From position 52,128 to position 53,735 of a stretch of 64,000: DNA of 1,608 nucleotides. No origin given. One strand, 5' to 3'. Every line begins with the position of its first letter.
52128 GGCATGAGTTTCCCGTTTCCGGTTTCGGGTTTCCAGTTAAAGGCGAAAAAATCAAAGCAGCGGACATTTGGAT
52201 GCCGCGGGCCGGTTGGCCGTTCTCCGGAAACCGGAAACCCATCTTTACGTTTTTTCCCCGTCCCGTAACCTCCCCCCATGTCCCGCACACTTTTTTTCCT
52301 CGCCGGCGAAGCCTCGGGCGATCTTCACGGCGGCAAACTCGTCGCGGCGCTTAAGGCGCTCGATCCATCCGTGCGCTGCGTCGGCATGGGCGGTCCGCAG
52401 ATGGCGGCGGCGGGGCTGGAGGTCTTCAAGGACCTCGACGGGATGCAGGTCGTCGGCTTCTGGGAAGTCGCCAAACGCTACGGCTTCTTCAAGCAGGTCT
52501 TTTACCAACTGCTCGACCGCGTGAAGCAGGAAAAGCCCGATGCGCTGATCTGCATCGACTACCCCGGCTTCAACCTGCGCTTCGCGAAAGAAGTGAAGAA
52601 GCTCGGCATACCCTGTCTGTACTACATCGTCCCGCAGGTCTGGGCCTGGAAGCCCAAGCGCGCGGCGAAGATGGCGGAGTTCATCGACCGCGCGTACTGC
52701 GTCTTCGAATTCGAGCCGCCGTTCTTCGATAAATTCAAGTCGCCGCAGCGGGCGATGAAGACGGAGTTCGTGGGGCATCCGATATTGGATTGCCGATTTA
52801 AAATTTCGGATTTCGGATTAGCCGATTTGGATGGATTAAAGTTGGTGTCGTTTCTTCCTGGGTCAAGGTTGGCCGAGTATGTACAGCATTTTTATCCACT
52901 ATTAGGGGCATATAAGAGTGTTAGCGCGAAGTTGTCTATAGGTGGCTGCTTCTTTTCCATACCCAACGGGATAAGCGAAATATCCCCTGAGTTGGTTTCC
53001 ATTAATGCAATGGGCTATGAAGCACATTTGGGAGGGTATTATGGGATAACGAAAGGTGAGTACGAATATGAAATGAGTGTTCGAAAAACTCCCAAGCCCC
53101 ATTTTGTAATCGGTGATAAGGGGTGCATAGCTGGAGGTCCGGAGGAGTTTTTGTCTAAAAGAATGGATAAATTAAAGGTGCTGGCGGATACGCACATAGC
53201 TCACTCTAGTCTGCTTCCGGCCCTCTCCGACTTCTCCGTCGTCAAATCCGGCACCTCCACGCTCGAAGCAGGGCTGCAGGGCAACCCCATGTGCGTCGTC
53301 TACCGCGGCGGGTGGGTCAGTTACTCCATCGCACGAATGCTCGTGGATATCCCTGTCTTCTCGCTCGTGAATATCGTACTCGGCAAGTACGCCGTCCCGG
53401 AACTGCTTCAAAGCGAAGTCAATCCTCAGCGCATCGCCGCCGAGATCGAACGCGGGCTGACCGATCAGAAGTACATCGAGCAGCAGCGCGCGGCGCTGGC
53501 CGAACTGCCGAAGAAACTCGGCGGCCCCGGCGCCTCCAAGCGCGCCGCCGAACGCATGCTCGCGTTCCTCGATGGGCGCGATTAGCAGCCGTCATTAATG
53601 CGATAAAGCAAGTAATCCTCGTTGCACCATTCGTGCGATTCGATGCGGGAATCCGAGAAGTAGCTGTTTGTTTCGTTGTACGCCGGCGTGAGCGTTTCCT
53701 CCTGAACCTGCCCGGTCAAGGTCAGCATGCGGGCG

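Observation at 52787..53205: Sharply bounded AT-rich, stop-free, in-frame segment inside lpxB, including the conserved LPGSR motif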

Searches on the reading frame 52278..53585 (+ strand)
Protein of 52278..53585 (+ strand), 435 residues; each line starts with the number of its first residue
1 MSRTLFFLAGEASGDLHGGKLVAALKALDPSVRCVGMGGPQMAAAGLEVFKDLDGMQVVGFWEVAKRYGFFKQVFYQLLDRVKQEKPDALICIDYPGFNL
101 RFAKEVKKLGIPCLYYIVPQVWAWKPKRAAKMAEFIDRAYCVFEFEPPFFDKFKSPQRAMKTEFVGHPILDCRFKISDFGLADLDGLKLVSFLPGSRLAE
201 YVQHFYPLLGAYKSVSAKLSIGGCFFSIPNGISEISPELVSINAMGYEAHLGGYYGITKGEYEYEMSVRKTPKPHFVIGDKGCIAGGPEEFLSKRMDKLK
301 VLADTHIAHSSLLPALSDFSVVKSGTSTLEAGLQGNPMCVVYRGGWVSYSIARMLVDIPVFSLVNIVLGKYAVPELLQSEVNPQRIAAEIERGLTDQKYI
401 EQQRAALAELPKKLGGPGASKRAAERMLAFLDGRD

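Call 5: search_protein_families(library=pfam, proteins=[window:52278-53582:+], max_evalue=1)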
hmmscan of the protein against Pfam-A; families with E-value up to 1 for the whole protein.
window:52278-53582:+ (435 aa): 2 families
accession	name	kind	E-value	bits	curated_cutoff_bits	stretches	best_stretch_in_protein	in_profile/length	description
PF02684.21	LpxB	-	6.8e-75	252.7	22.6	2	6-218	2-216/374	Lipid-A-disaccharide synthetase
PF13458.12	Peripla_BP_6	-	0.082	13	31.7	1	72-112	176-216/343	Periplasmic binding protein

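Call 6: find_homologous_proteins(query=window:52278-53582:+)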
Query window:52278-53582:+ (435 aa): 6176 proteins with E <= 0.001 among 8000 candidates; the best 120 are listed.
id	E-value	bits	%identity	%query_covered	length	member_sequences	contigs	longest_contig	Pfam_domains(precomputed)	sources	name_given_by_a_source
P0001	2.7e-294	993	100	100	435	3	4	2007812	PF02684.22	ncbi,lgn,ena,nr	ncbi:MAG: hypothetical protein HS116_14655 [Planctomycetes bacterium]|nr:hypothetical protein [Planc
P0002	1.2e-182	626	67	100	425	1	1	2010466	PF02684.22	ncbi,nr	ncbi:MAG: hypothetical protein M5U26_26050 [Planctomycetota bacterium]|nr:hypothetical protein [Plan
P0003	5.9e-172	590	65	100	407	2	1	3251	PF02684.22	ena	-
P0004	2.6e-170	585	66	100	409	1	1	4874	PF02684.22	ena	-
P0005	5.1e-167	574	64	100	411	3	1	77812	PF02684.22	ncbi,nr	ncbi:MAG: hypothetical protein HY291_10415 [Planctomycetes bacterium]|nr:hypothetical protein [Planc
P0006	1.7e-166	572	65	100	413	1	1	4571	PF02684.22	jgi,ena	-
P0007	3.0e-165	568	63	100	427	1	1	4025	PF02684.22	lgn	-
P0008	2.0e-164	566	63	100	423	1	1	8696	PF02684.22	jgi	-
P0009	3.4e-164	565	63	100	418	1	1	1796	PF02684.22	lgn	-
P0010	2.1e-163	562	62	100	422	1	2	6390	PF02684.22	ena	-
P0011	1.5e-162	559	63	100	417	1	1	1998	PF02684.22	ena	-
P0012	7.1e-162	557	63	100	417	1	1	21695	PF02684.22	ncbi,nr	ncbi:MAG: hypothetical protein KIS92_15770 [Planctomycetota bacterium]|nr:hypothetical protein [Plan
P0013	7.6e-162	557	64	100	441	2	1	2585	PF02684.22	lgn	-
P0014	1.2e-161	556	61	100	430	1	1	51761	PF02684.22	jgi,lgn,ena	-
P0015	9.5e-161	553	63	100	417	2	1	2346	PF02684.22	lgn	-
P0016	9.7e-161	553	60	100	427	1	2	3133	PF02684.22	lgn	-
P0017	1.7e-159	549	61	100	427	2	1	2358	PF02684.22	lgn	-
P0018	6.9e-159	547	62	100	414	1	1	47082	PF02684.22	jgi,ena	-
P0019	2.0e-158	546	61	100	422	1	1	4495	PF02684.22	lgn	-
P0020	2.9e-157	542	57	99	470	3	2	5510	PF02684.22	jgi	-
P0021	4.3e-153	528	61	100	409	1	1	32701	PF02684.22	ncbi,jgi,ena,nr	ncbi:MAG TPA: hypothetical protein VEK08_19385 [Planctomycetota bacterium]|nr:hypothetical protein [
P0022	9.4e-153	527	61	99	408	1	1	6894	PF02684.22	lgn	-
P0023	5.6e-152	525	60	100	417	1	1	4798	PF02684.22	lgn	-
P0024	2.0e-151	523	59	100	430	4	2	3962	PF02684.22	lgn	-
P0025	1.7e-150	520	59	100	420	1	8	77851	PF02684.22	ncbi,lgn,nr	ncbi:MAG: hypothetical protein L6R28_14355 [Planctomycetes bacterium]|nr:hypothetical protein [Planc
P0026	7.5e-150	517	60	100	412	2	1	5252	PF02684.22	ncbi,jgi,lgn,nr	ncbi:MAG TPA: hypothetical protein VEJ63_01745 [Planctomycetota bacterium]|nr:hypothetical protein [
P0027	1.3e-149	517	59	100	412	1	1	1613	PF02684.22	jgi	jgi:lipid-A-disaccharide synthase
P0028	1.9e-149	516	59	100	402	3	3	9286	PF02684.22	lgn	-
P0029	4.3e-149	515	58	100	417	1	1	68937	PF02684.22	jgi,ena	-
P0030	1.2e-148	513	57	100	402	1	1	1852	PF02684.22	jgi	jgi:lipid-A-disaccharide synthase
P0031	1.8e-148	513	58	100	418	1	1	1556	PF02684.22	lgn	-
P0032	4.9e-147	508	56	100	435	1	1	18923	PF02684.22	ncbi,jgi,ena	ncbi:MAG: hypothetical protein ABSE73_17175 [Planctomycetota bacterium]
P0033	1.8e-146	506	58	100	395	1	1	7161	PF02684.22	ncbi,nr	ncbi:MAG: lipid-A-disaccharide synthase [Planctomycetota bacterium]|nr:lipid-A-disaccharide synthase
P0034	2.7e-146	506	58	100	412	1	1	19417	PF02684.22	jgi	jgi:lipid-A-disaccharide synthase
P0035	3.8e-146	505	58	100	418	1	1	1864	PF02684.22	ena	-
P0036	5.0e-146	505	59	98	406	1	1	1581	PF02684.22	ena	-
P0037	1.6e-145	503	57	100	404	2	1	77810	PF02684.22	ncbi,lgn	-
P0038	2.0e-144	500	57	100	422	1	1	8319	PF02684.22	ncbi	-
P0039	8.4e-144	498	57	97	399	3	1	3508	PF02684.22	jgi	jgi:lipid-A-disaccharide synthase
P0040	9.8e-144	497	57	100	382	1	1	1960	PF02684.22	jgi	jgi:lipid-A-disaccharide synthase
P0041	2.2e-143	496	57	100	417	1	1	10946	PF02684.22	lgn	-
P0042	2.5e-143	496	57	99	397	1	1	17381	PF02684.22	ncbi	ncbi:MAG: hypothetical protein V1899_07315 [Planctomycetota bacterium]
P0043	2.8e-143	496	57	100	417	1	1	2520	PF02684.22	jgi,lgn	-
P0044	3.8e-143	495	56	100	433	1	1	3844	PF02684.22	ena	-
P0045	7.9e-143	494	56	100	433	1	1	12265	PF02684.22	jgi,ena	-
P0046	8.0e-143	494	59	100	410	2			PF02684.22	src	-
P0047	1.7e-142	493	56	100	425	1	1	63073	PF02684.22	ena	-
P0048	2.7e-142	493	57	100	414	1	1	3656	PF02684.22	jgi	-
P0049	3.0e-142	492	56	100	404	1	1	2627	PF02684.22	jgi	jgi:lipid-A-disaccharide synthase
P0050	1.1e-141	491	57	100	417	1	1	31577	PF02684.22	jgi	-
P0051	1.8e-141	490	57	100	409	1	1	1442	PF02684.22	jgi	jgi:lipid-A-disaccharide synthase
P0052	7.0e-141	488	56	100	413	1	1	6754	PF02684.22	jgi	-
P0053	1.1e-140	487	56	100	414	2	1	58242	PF02684.22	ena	-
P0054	4.1e-140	485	55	100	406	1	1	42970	PF02684.22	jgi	jgi:lipid-A-disaccharide synthase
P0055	5.5e-140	485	56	100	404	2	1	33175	PF02684.22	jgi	jgi:lipid-A-disaccharide synthase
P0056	1.2e-139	484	56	100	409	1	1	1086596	PF02684.22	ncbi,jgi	ncbi:MAG TPA: hypothetical protein VGP72_28590 [Planctomycetota bacterium]|jgi:lipid-A-disaccharide 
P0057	2.0e-139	483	55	100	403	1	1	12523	PF02684.22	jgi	jgi:lipid-A-disaccharide synthase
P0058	3.1e-139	483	51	100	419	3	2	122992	PF02684.22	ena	-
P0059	1.1e-138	481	60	91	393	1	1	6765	PF02684.22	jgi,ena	-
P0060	1.8e-138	480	52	100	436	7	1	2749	PF02684.22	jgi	-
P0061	7.0e-138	478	55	100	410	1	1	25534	PF02684.22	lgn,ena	-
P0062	1.4e-137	477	57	100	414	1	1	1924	PF02684.22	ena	-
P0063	3.8e-137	476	54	100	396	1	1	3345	PF02684.22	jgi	jgi:lipid-A-disaccharide synthase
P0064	5.9e-137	475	52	100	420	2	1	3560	PF02684.22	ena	-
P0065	3.3e-136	473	54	100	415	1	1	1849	PF02684.22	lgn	-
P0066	2.5e-135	470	55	100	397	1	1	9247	PF02684.22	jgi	jgi:lipid-A-disaccharide synthase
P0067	4.7e-135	469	55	100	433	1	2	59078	PF02684.22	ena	-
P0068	2.4e-134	466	53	100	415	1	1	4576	PF02684.22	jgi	jgi:lipid-A-disaccharide synthase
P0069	9.2e-134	464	59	53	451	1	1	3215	PF02684.22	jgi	-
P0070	8.1e-133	461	54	100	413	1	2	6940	PF02684.22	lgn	-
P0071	8.7e-132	458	52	99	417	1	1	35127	PF02684.22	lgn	-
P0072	3.9e-131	456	53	98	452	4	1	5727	PF02684.22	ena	-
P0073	3.1e-129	450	51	100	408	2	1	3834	PF02684.22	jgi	jgi:lipid-A-disaccharide synthase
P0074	3.4e-129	449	53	97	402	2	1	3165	PF02684.22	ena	-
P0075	1.7e-127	444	51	100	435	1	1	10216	PF02684.22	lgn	-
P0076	3.4e-127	443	53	100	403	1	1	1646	PF02684.22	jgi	jgi:lipid-A-disaccharide synthase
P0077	4.0e-124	433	51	99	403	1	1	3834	PF02684.22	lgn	-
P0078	4.2e-122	426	51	99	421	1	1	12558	PF02684.22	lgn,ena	-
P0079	4.0e-109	383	48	100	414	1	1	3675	PF02684.22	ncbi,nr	ncbi:MAG: lipid-A-disaccharide synthase [Planctomycetota bacterium]|nr:lipid-A-disaccharide synthase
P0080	1.3e-105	372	45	100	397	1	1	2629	PF02684.22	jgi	jgi:lipid-A-disaccharide synthase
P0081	2.7e-105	371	48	93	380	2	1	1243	PF02684.22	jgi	jgi:lipid-A-disaccharide synthase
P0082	2.8e-93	331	47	78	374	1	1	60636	PF02684.22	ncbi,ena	-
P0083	2.0e-83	299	48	75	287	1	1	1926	PF02684.22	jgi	jgi:lipid-A-disaccharide synthase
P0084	1.4e-76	276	45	74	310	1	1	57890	PF02684.22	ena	-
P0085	3.1e-75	272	38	98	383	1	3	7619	PF02684.22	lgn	-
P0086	4.3e-75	271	37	97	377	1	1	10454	PF02684.22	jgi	jgi:lipid-A-disaccharide synthase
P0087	4.9e-75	271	51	48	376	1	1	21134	PF02684.22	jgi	jgi:lipid-A-disaccharide synthase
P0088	1.3e-74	270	46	46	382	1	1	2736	PF02684.22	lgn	-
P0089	3.2e-74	268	36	100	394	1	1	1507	PF02684.22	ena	-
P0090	8.7e-74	267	37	97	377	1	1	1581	PF02684.22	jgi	jgi:lipid-A-disaccharide synthase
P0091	1.6e-73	266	38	98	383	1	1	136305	PF02684.22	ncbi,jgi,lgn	-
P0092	2.6e-73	265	36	97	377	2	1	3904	PF02684.22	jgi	jgi:lipid-A-disaccharide synthase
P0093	3.2e-73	265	36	97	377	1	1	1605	PF02684.22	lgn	-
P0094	3.6e-73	265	37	98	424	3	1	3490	PF02684.22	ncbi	-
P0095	4.9e-73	264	38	97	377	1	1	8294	PF02684.22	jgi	jgi:lipid-A-disaccharide synthase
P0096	5.6e-73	264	36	99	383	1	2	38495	PF02684.22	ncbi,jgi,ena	-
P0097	5.7e-73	264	35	96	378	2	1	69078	PF02684.22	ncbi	-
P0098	1.3e-72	263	36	100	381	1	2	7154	PF02684.22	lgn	-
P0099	1.3e-72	263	44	51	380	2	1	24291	PF02684.22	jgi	jgi:lipid-A-disaccharide synthase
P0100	1.5e-72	263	37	98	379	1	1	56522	PF02684.22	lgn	-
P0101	1.6e-72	263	37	97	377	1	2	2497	PF02684.22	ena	-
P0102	2.0e-72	262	45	50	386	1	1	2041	PF02350.26,PF02684.22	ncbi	-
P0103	2.1e-72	262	45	47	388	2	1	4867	PF02684.22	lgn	-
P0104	3.1e-72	262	37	97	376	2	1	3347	PF02684.22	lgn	-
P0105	3.4e-72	262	36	97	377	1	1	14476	PF02684.22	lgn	-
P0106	4.8e-72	261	36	98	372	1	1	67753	PF02684.22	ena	-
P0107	6.4e-72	261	37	97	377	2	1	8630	PF02684.22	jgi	jgi:lipid-A-disaccharide synthase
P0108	6.6e-72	261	48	47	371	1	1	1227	PF02684.22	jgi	jgi:lipid-A-disaccharide synthase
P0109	9.7e-72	260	46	48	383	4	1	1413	PF02684.22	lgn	-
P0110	1.1e-71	260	45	49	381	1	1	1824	PF02684.22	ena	-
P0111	1.2e-71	260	37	97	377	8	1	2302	PF02684.22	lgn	-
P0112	1.4e-71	260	37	99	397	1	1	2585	PF02684.22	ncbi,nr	ncbi:MAG TPA: lipid-A-disaccharide synthase, partial [Candidatus Omnitrophota bacterium]|nr:lipid-A-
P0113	1.8e-71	259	49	48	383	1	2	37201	PF02684.22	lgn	-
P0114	2.0e-71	259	37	97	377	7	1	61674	PF02684.22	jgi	jgi:lipid-A-disaccharide synthase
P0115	2.2e-71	259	37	97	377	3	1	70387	PF02684.22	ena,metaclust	metaclust:\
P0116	2.3e-71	259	49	48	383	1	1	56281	PF02684.22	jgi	-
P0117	2.7e-71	259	49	48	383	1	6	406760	PF02684.22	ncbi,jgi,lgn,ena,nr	ncbi:MAG TPA: lipid-A-disaccharide synthase [bacterium]|nr:lipid-A-disaccharide synthase [bacterium]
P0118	2.7e-71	259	47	46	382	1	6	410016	PF02684.22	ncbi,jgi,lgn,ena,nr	ncbi:MAG TPA: lipid-A-disaccharide synthase [bacterium]|nr:lipid-A-disaccharide synthase [bacterium]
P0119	2.8e-71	259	49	48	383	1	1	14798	PF02684.22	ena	-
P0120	2.9e-71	259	46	48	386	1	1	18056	PF02684.22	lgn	-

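Call 7: find_encoding_contigs(protein=window:52278-53585:+, flank=5000)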
Protein window:52278-53585:+ (435 aa): 9 contigs read that carry it; 2 places shown.
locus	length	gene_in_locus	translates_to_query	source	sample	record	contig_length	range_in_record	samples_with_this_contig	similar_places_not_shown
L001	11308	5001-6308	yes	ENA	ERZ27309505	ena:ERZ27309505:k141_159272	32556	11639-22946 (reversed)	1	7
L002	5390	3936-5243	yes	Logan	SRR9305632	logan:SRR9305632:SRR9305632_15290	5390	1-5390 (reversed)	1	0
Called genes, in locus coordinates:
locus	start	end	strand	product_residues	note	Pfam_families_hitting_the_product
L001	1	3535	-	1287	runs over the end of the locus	-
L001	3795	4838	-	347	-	PF01408:GFO_IDH_MocA, PF03447:NAD_binding_3, PF22725:GFO_IDH_MocA_C3 (weak)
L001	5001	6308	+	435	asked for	PF02684:LpxB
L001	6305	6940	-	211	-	-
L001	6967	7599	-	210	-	-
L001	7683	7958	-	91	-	PF12797:Fer4_2 (faint), PF12838:Fer4_7 (faint), PF13237:Fer4_10 (faint), PF13484:Fer4_16 (faint), PF12837:Fer4_6 (weak), PF00037:Fer4 (weak)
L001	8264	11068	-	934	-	-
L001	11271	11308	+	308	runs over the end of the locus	PF00890:FAD_binding_2 (faint), PF07992:Pyr_redox_2 (faint), PF12831:FAD_oxidored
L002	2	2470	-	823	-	?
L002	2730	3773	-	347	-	PF01408:GFO_IDH_MocA, PF03447:NAD_binding_3, PF22725:GFO_IDH_MocA_C3 (weak)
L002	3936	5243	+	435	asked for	PF02684:LpxB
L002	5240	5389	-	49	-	?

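Call 11: find_related_loci(query=A1, collection=genome_contigs, flank=3000)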
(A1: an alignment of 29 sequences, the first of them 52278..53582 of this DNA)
Query A1 (435 aa) in genome_contigs; peptide patterns used: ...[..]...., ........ (x = any residue, [..] = any of these).
600 stretches matched a pattern (row limit reached: there are more); 600 encode a relative of the query (tblastn E <= 1e-3); the best 80 are kept; 80 distinct loci.
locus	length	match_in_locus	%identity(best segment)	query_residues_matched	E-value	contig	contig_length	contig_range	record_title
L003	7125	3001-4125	36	2-432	5e-76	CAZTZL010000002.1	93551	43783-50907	MAG TPA_asm: uncultured bacterium isolate binchicken_co94_424 genome assembly, contig: NODE_197_length_93551_cov_15.7641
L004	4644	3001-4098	33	2-431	6e-72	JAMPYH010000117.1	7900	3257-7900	MAG: Candidatus Zixiibacteriota bacterium isolate R2F_R2FSRR_metabat.71 R2F_C5454, whole genome shotgun sequence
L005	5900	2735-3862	34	3-431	5e-72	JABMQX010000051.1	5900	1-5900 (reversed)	MAG: bacterium isolate bin.280 k141_355319, whole genome shotgun sequence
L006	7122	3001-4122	35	4-432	2e-71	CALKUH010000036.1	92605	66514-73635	MAG TPA_asm: uncultured Verrucomicrobia bacterium isolate SRR5576005_bin.86_CONCOCT_v1.1_MAG genome assembly, contig: ER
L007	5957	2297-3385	35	5-431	3e-70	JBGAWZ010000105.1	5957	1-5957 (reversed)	MAG: Candidatus Zixiibacteriota bacterium isolate MAG_AAO_AS.78 AAOAS-78_scaffold_26403, whole genome shotgun sequence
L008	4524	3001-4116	35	5-432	8e-70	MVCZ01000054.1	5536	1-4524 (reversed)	MAG: candidate division KSB1 bacterium 4484_188 ex4484_188_scaffold_18677, whole genome shotgun sequence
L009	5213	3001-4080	35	5-418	1e-69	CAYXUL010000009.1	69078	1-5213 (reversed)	MAG TPA_asm: uncultured Ignavibacteria bacterium isolate SRP214966_co3_82 genome assembly, contig: NODE_203_length_69078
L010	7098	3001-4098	33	5-432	1e-68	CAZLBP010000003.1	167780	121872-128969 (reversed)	MAG TPA_asm: uncultured Ignavibacteriales bacterium isolate SRP141376_co3_222 genome assembly, contig: NODE_94_length_16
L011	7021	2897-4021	35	1-431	1e-68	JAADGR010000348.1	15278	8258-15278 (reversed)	MAG: Calditrichota bacterium isolate M_MetaBat.126 contig-127_6624, whole genome shotgun sequence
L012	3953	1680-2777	37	1-424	8e-68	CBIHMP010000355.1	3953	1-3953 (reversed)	MAG TPA_asm: uncultured Luteolibacter sp. isolate SRR17255070_binner12_Refined_22 genome assembly, contig: ERZ27337256.5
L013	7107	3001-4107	33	5-430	1e-66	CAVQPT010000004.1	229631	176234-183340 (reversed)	MAG: uncultured Bacteroidetes bacterium isolate MFD09964.bin.3.183 genome assembly, contig: contig_28581, whole genome s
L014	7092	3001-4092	32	5-432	1e-66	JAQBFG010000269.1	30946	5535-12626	MAG: Candidatus Zixiibacteriota bacterium isolate MAG_439_bin-06 439_bin-06_ctg-269, whole genome shotgun sequence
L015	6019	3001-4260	33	5-433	1e-66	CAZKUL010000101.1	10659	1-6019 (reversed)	MAG TPA_asm: uncultured Planctomycetales bacterium isolate binchicken_co241_121 genome assembly, contig: NODE_6332_lengt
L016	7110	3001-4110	34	6-434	1e-66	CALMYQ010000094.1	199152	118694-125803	MAG TPA_asm: uncultured Lewinella sp. isolate SRR2107183_bin.65_CONCOCT_v1.1_MAG genome assembly, contig: ERZ794926.26,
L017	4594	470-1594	34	2-431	2e-66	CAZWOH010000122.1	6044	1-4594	MAG TPA_asm: uncultured Planctomycetales bacterium isolate binchicken_co346_31 genome assembly, contig: NODE_4331_length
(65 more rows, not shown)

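Call 12: find_encoding_contigs(protein=P0002, flank=4000, max_places=2)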
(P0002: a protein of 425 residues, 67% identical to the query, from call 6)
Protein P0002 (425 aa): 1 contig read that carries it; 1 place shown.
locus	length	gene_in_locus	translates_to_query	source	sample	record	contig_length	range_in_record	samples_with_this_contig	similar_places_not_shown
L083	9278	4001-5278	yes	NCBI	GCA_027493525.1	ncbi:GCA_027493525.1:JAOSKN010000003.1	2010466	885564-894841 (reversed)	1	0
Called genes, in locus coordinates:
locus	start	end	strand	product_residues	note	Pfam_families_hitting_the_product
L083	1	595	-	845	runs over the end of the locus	PF00069:Pkinase, PF07714:PK_Tyr_Ser-Thr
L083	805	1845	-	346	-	PF01408:GFO_IDH_MocA, PF03447:NAD_binding_3 (weak), PF02894:GFO_IDH_MocA_C (faint), PF22725:GFO_IDH_MocA_C3 (weak)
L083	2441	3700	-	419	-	-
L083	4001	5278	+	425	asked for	PF02684:LpxB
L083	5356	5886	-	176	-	-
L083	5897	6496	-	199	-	-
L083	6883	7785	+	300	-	PF02621:VitK2_biosynth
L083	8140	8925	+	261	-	-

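Call 13: find_encoding_contigs(protein=P0005, flank=4000, max_places=2)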
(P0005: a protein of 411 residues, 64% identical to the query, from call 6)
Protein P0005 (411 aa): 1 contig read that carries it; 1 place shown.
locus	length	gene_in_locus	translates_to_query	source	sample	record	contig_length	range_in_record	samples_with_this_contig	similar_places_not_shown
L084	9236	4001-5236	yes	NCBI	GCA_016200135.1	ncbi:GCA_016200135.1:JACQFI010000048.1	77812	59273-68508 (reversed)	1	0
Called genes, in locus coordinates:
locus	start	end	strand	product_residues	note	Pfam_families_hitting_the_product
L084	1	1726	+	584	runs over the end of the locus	-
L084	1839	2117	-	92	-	PF01541:GIY-YIG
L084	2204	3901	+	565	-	PF06762:LMF1, PF25179:LMF1_C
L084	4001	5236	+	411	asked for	PF02684:LpxB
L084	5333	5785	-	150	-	PF02639:DUF188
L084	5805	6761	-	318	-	-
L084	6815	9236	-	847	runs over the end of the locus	-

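Call 14: find_encoding_contigs(protein=P0014, flank=4000, max_places=2)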
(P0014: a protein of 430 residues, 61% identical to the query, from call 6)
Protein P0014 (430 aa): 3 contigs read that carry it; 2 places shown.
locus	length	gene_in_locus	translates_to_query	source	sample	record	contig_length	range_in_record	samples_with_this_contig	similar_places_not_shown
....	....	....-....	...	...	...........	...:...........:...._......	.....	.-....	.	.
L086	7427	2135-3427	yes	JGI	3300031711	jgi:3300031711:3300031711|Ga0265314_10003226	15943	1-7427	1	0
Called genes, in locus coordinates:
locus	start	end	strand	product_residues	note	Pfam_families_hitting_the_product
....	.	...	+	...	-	?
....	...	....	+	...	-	-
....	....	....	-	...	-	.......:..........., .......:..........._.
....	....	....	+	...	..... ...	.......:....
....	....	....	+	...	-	-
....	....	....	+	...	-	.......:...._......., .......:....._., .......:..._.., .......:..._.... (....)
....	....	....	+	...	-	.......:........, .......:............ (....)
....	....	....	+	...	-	-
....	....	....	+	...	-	-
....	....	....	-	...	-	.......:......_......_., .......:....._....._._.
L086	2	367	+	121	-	?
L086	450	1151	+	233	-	-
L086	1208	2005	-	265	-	PF00149:Metallophos, PF12850:Metallophos_2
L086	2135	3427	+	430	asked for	PF02684:LpxB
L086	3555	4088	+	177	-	-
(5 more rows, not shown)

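Call 21: find_encoding_contigs(protein=P0003, flank=3000, max_places=2)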
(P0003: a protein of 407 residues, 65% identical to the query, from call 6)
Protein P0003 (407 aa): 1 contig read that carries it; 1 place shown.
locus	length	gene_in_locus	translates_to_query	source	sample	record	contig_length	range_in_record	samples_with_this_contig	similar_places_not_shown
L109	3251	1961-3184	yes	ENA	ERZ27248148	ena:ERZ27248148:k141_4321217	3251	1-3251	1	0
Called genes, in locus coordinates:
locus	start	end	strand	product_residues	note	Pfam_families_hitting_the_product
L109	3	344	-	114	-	?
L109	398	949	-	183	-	PF02151:UVR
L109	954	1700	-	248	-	PF03009:GDPD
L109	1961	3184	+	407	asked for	PF02684:LpxB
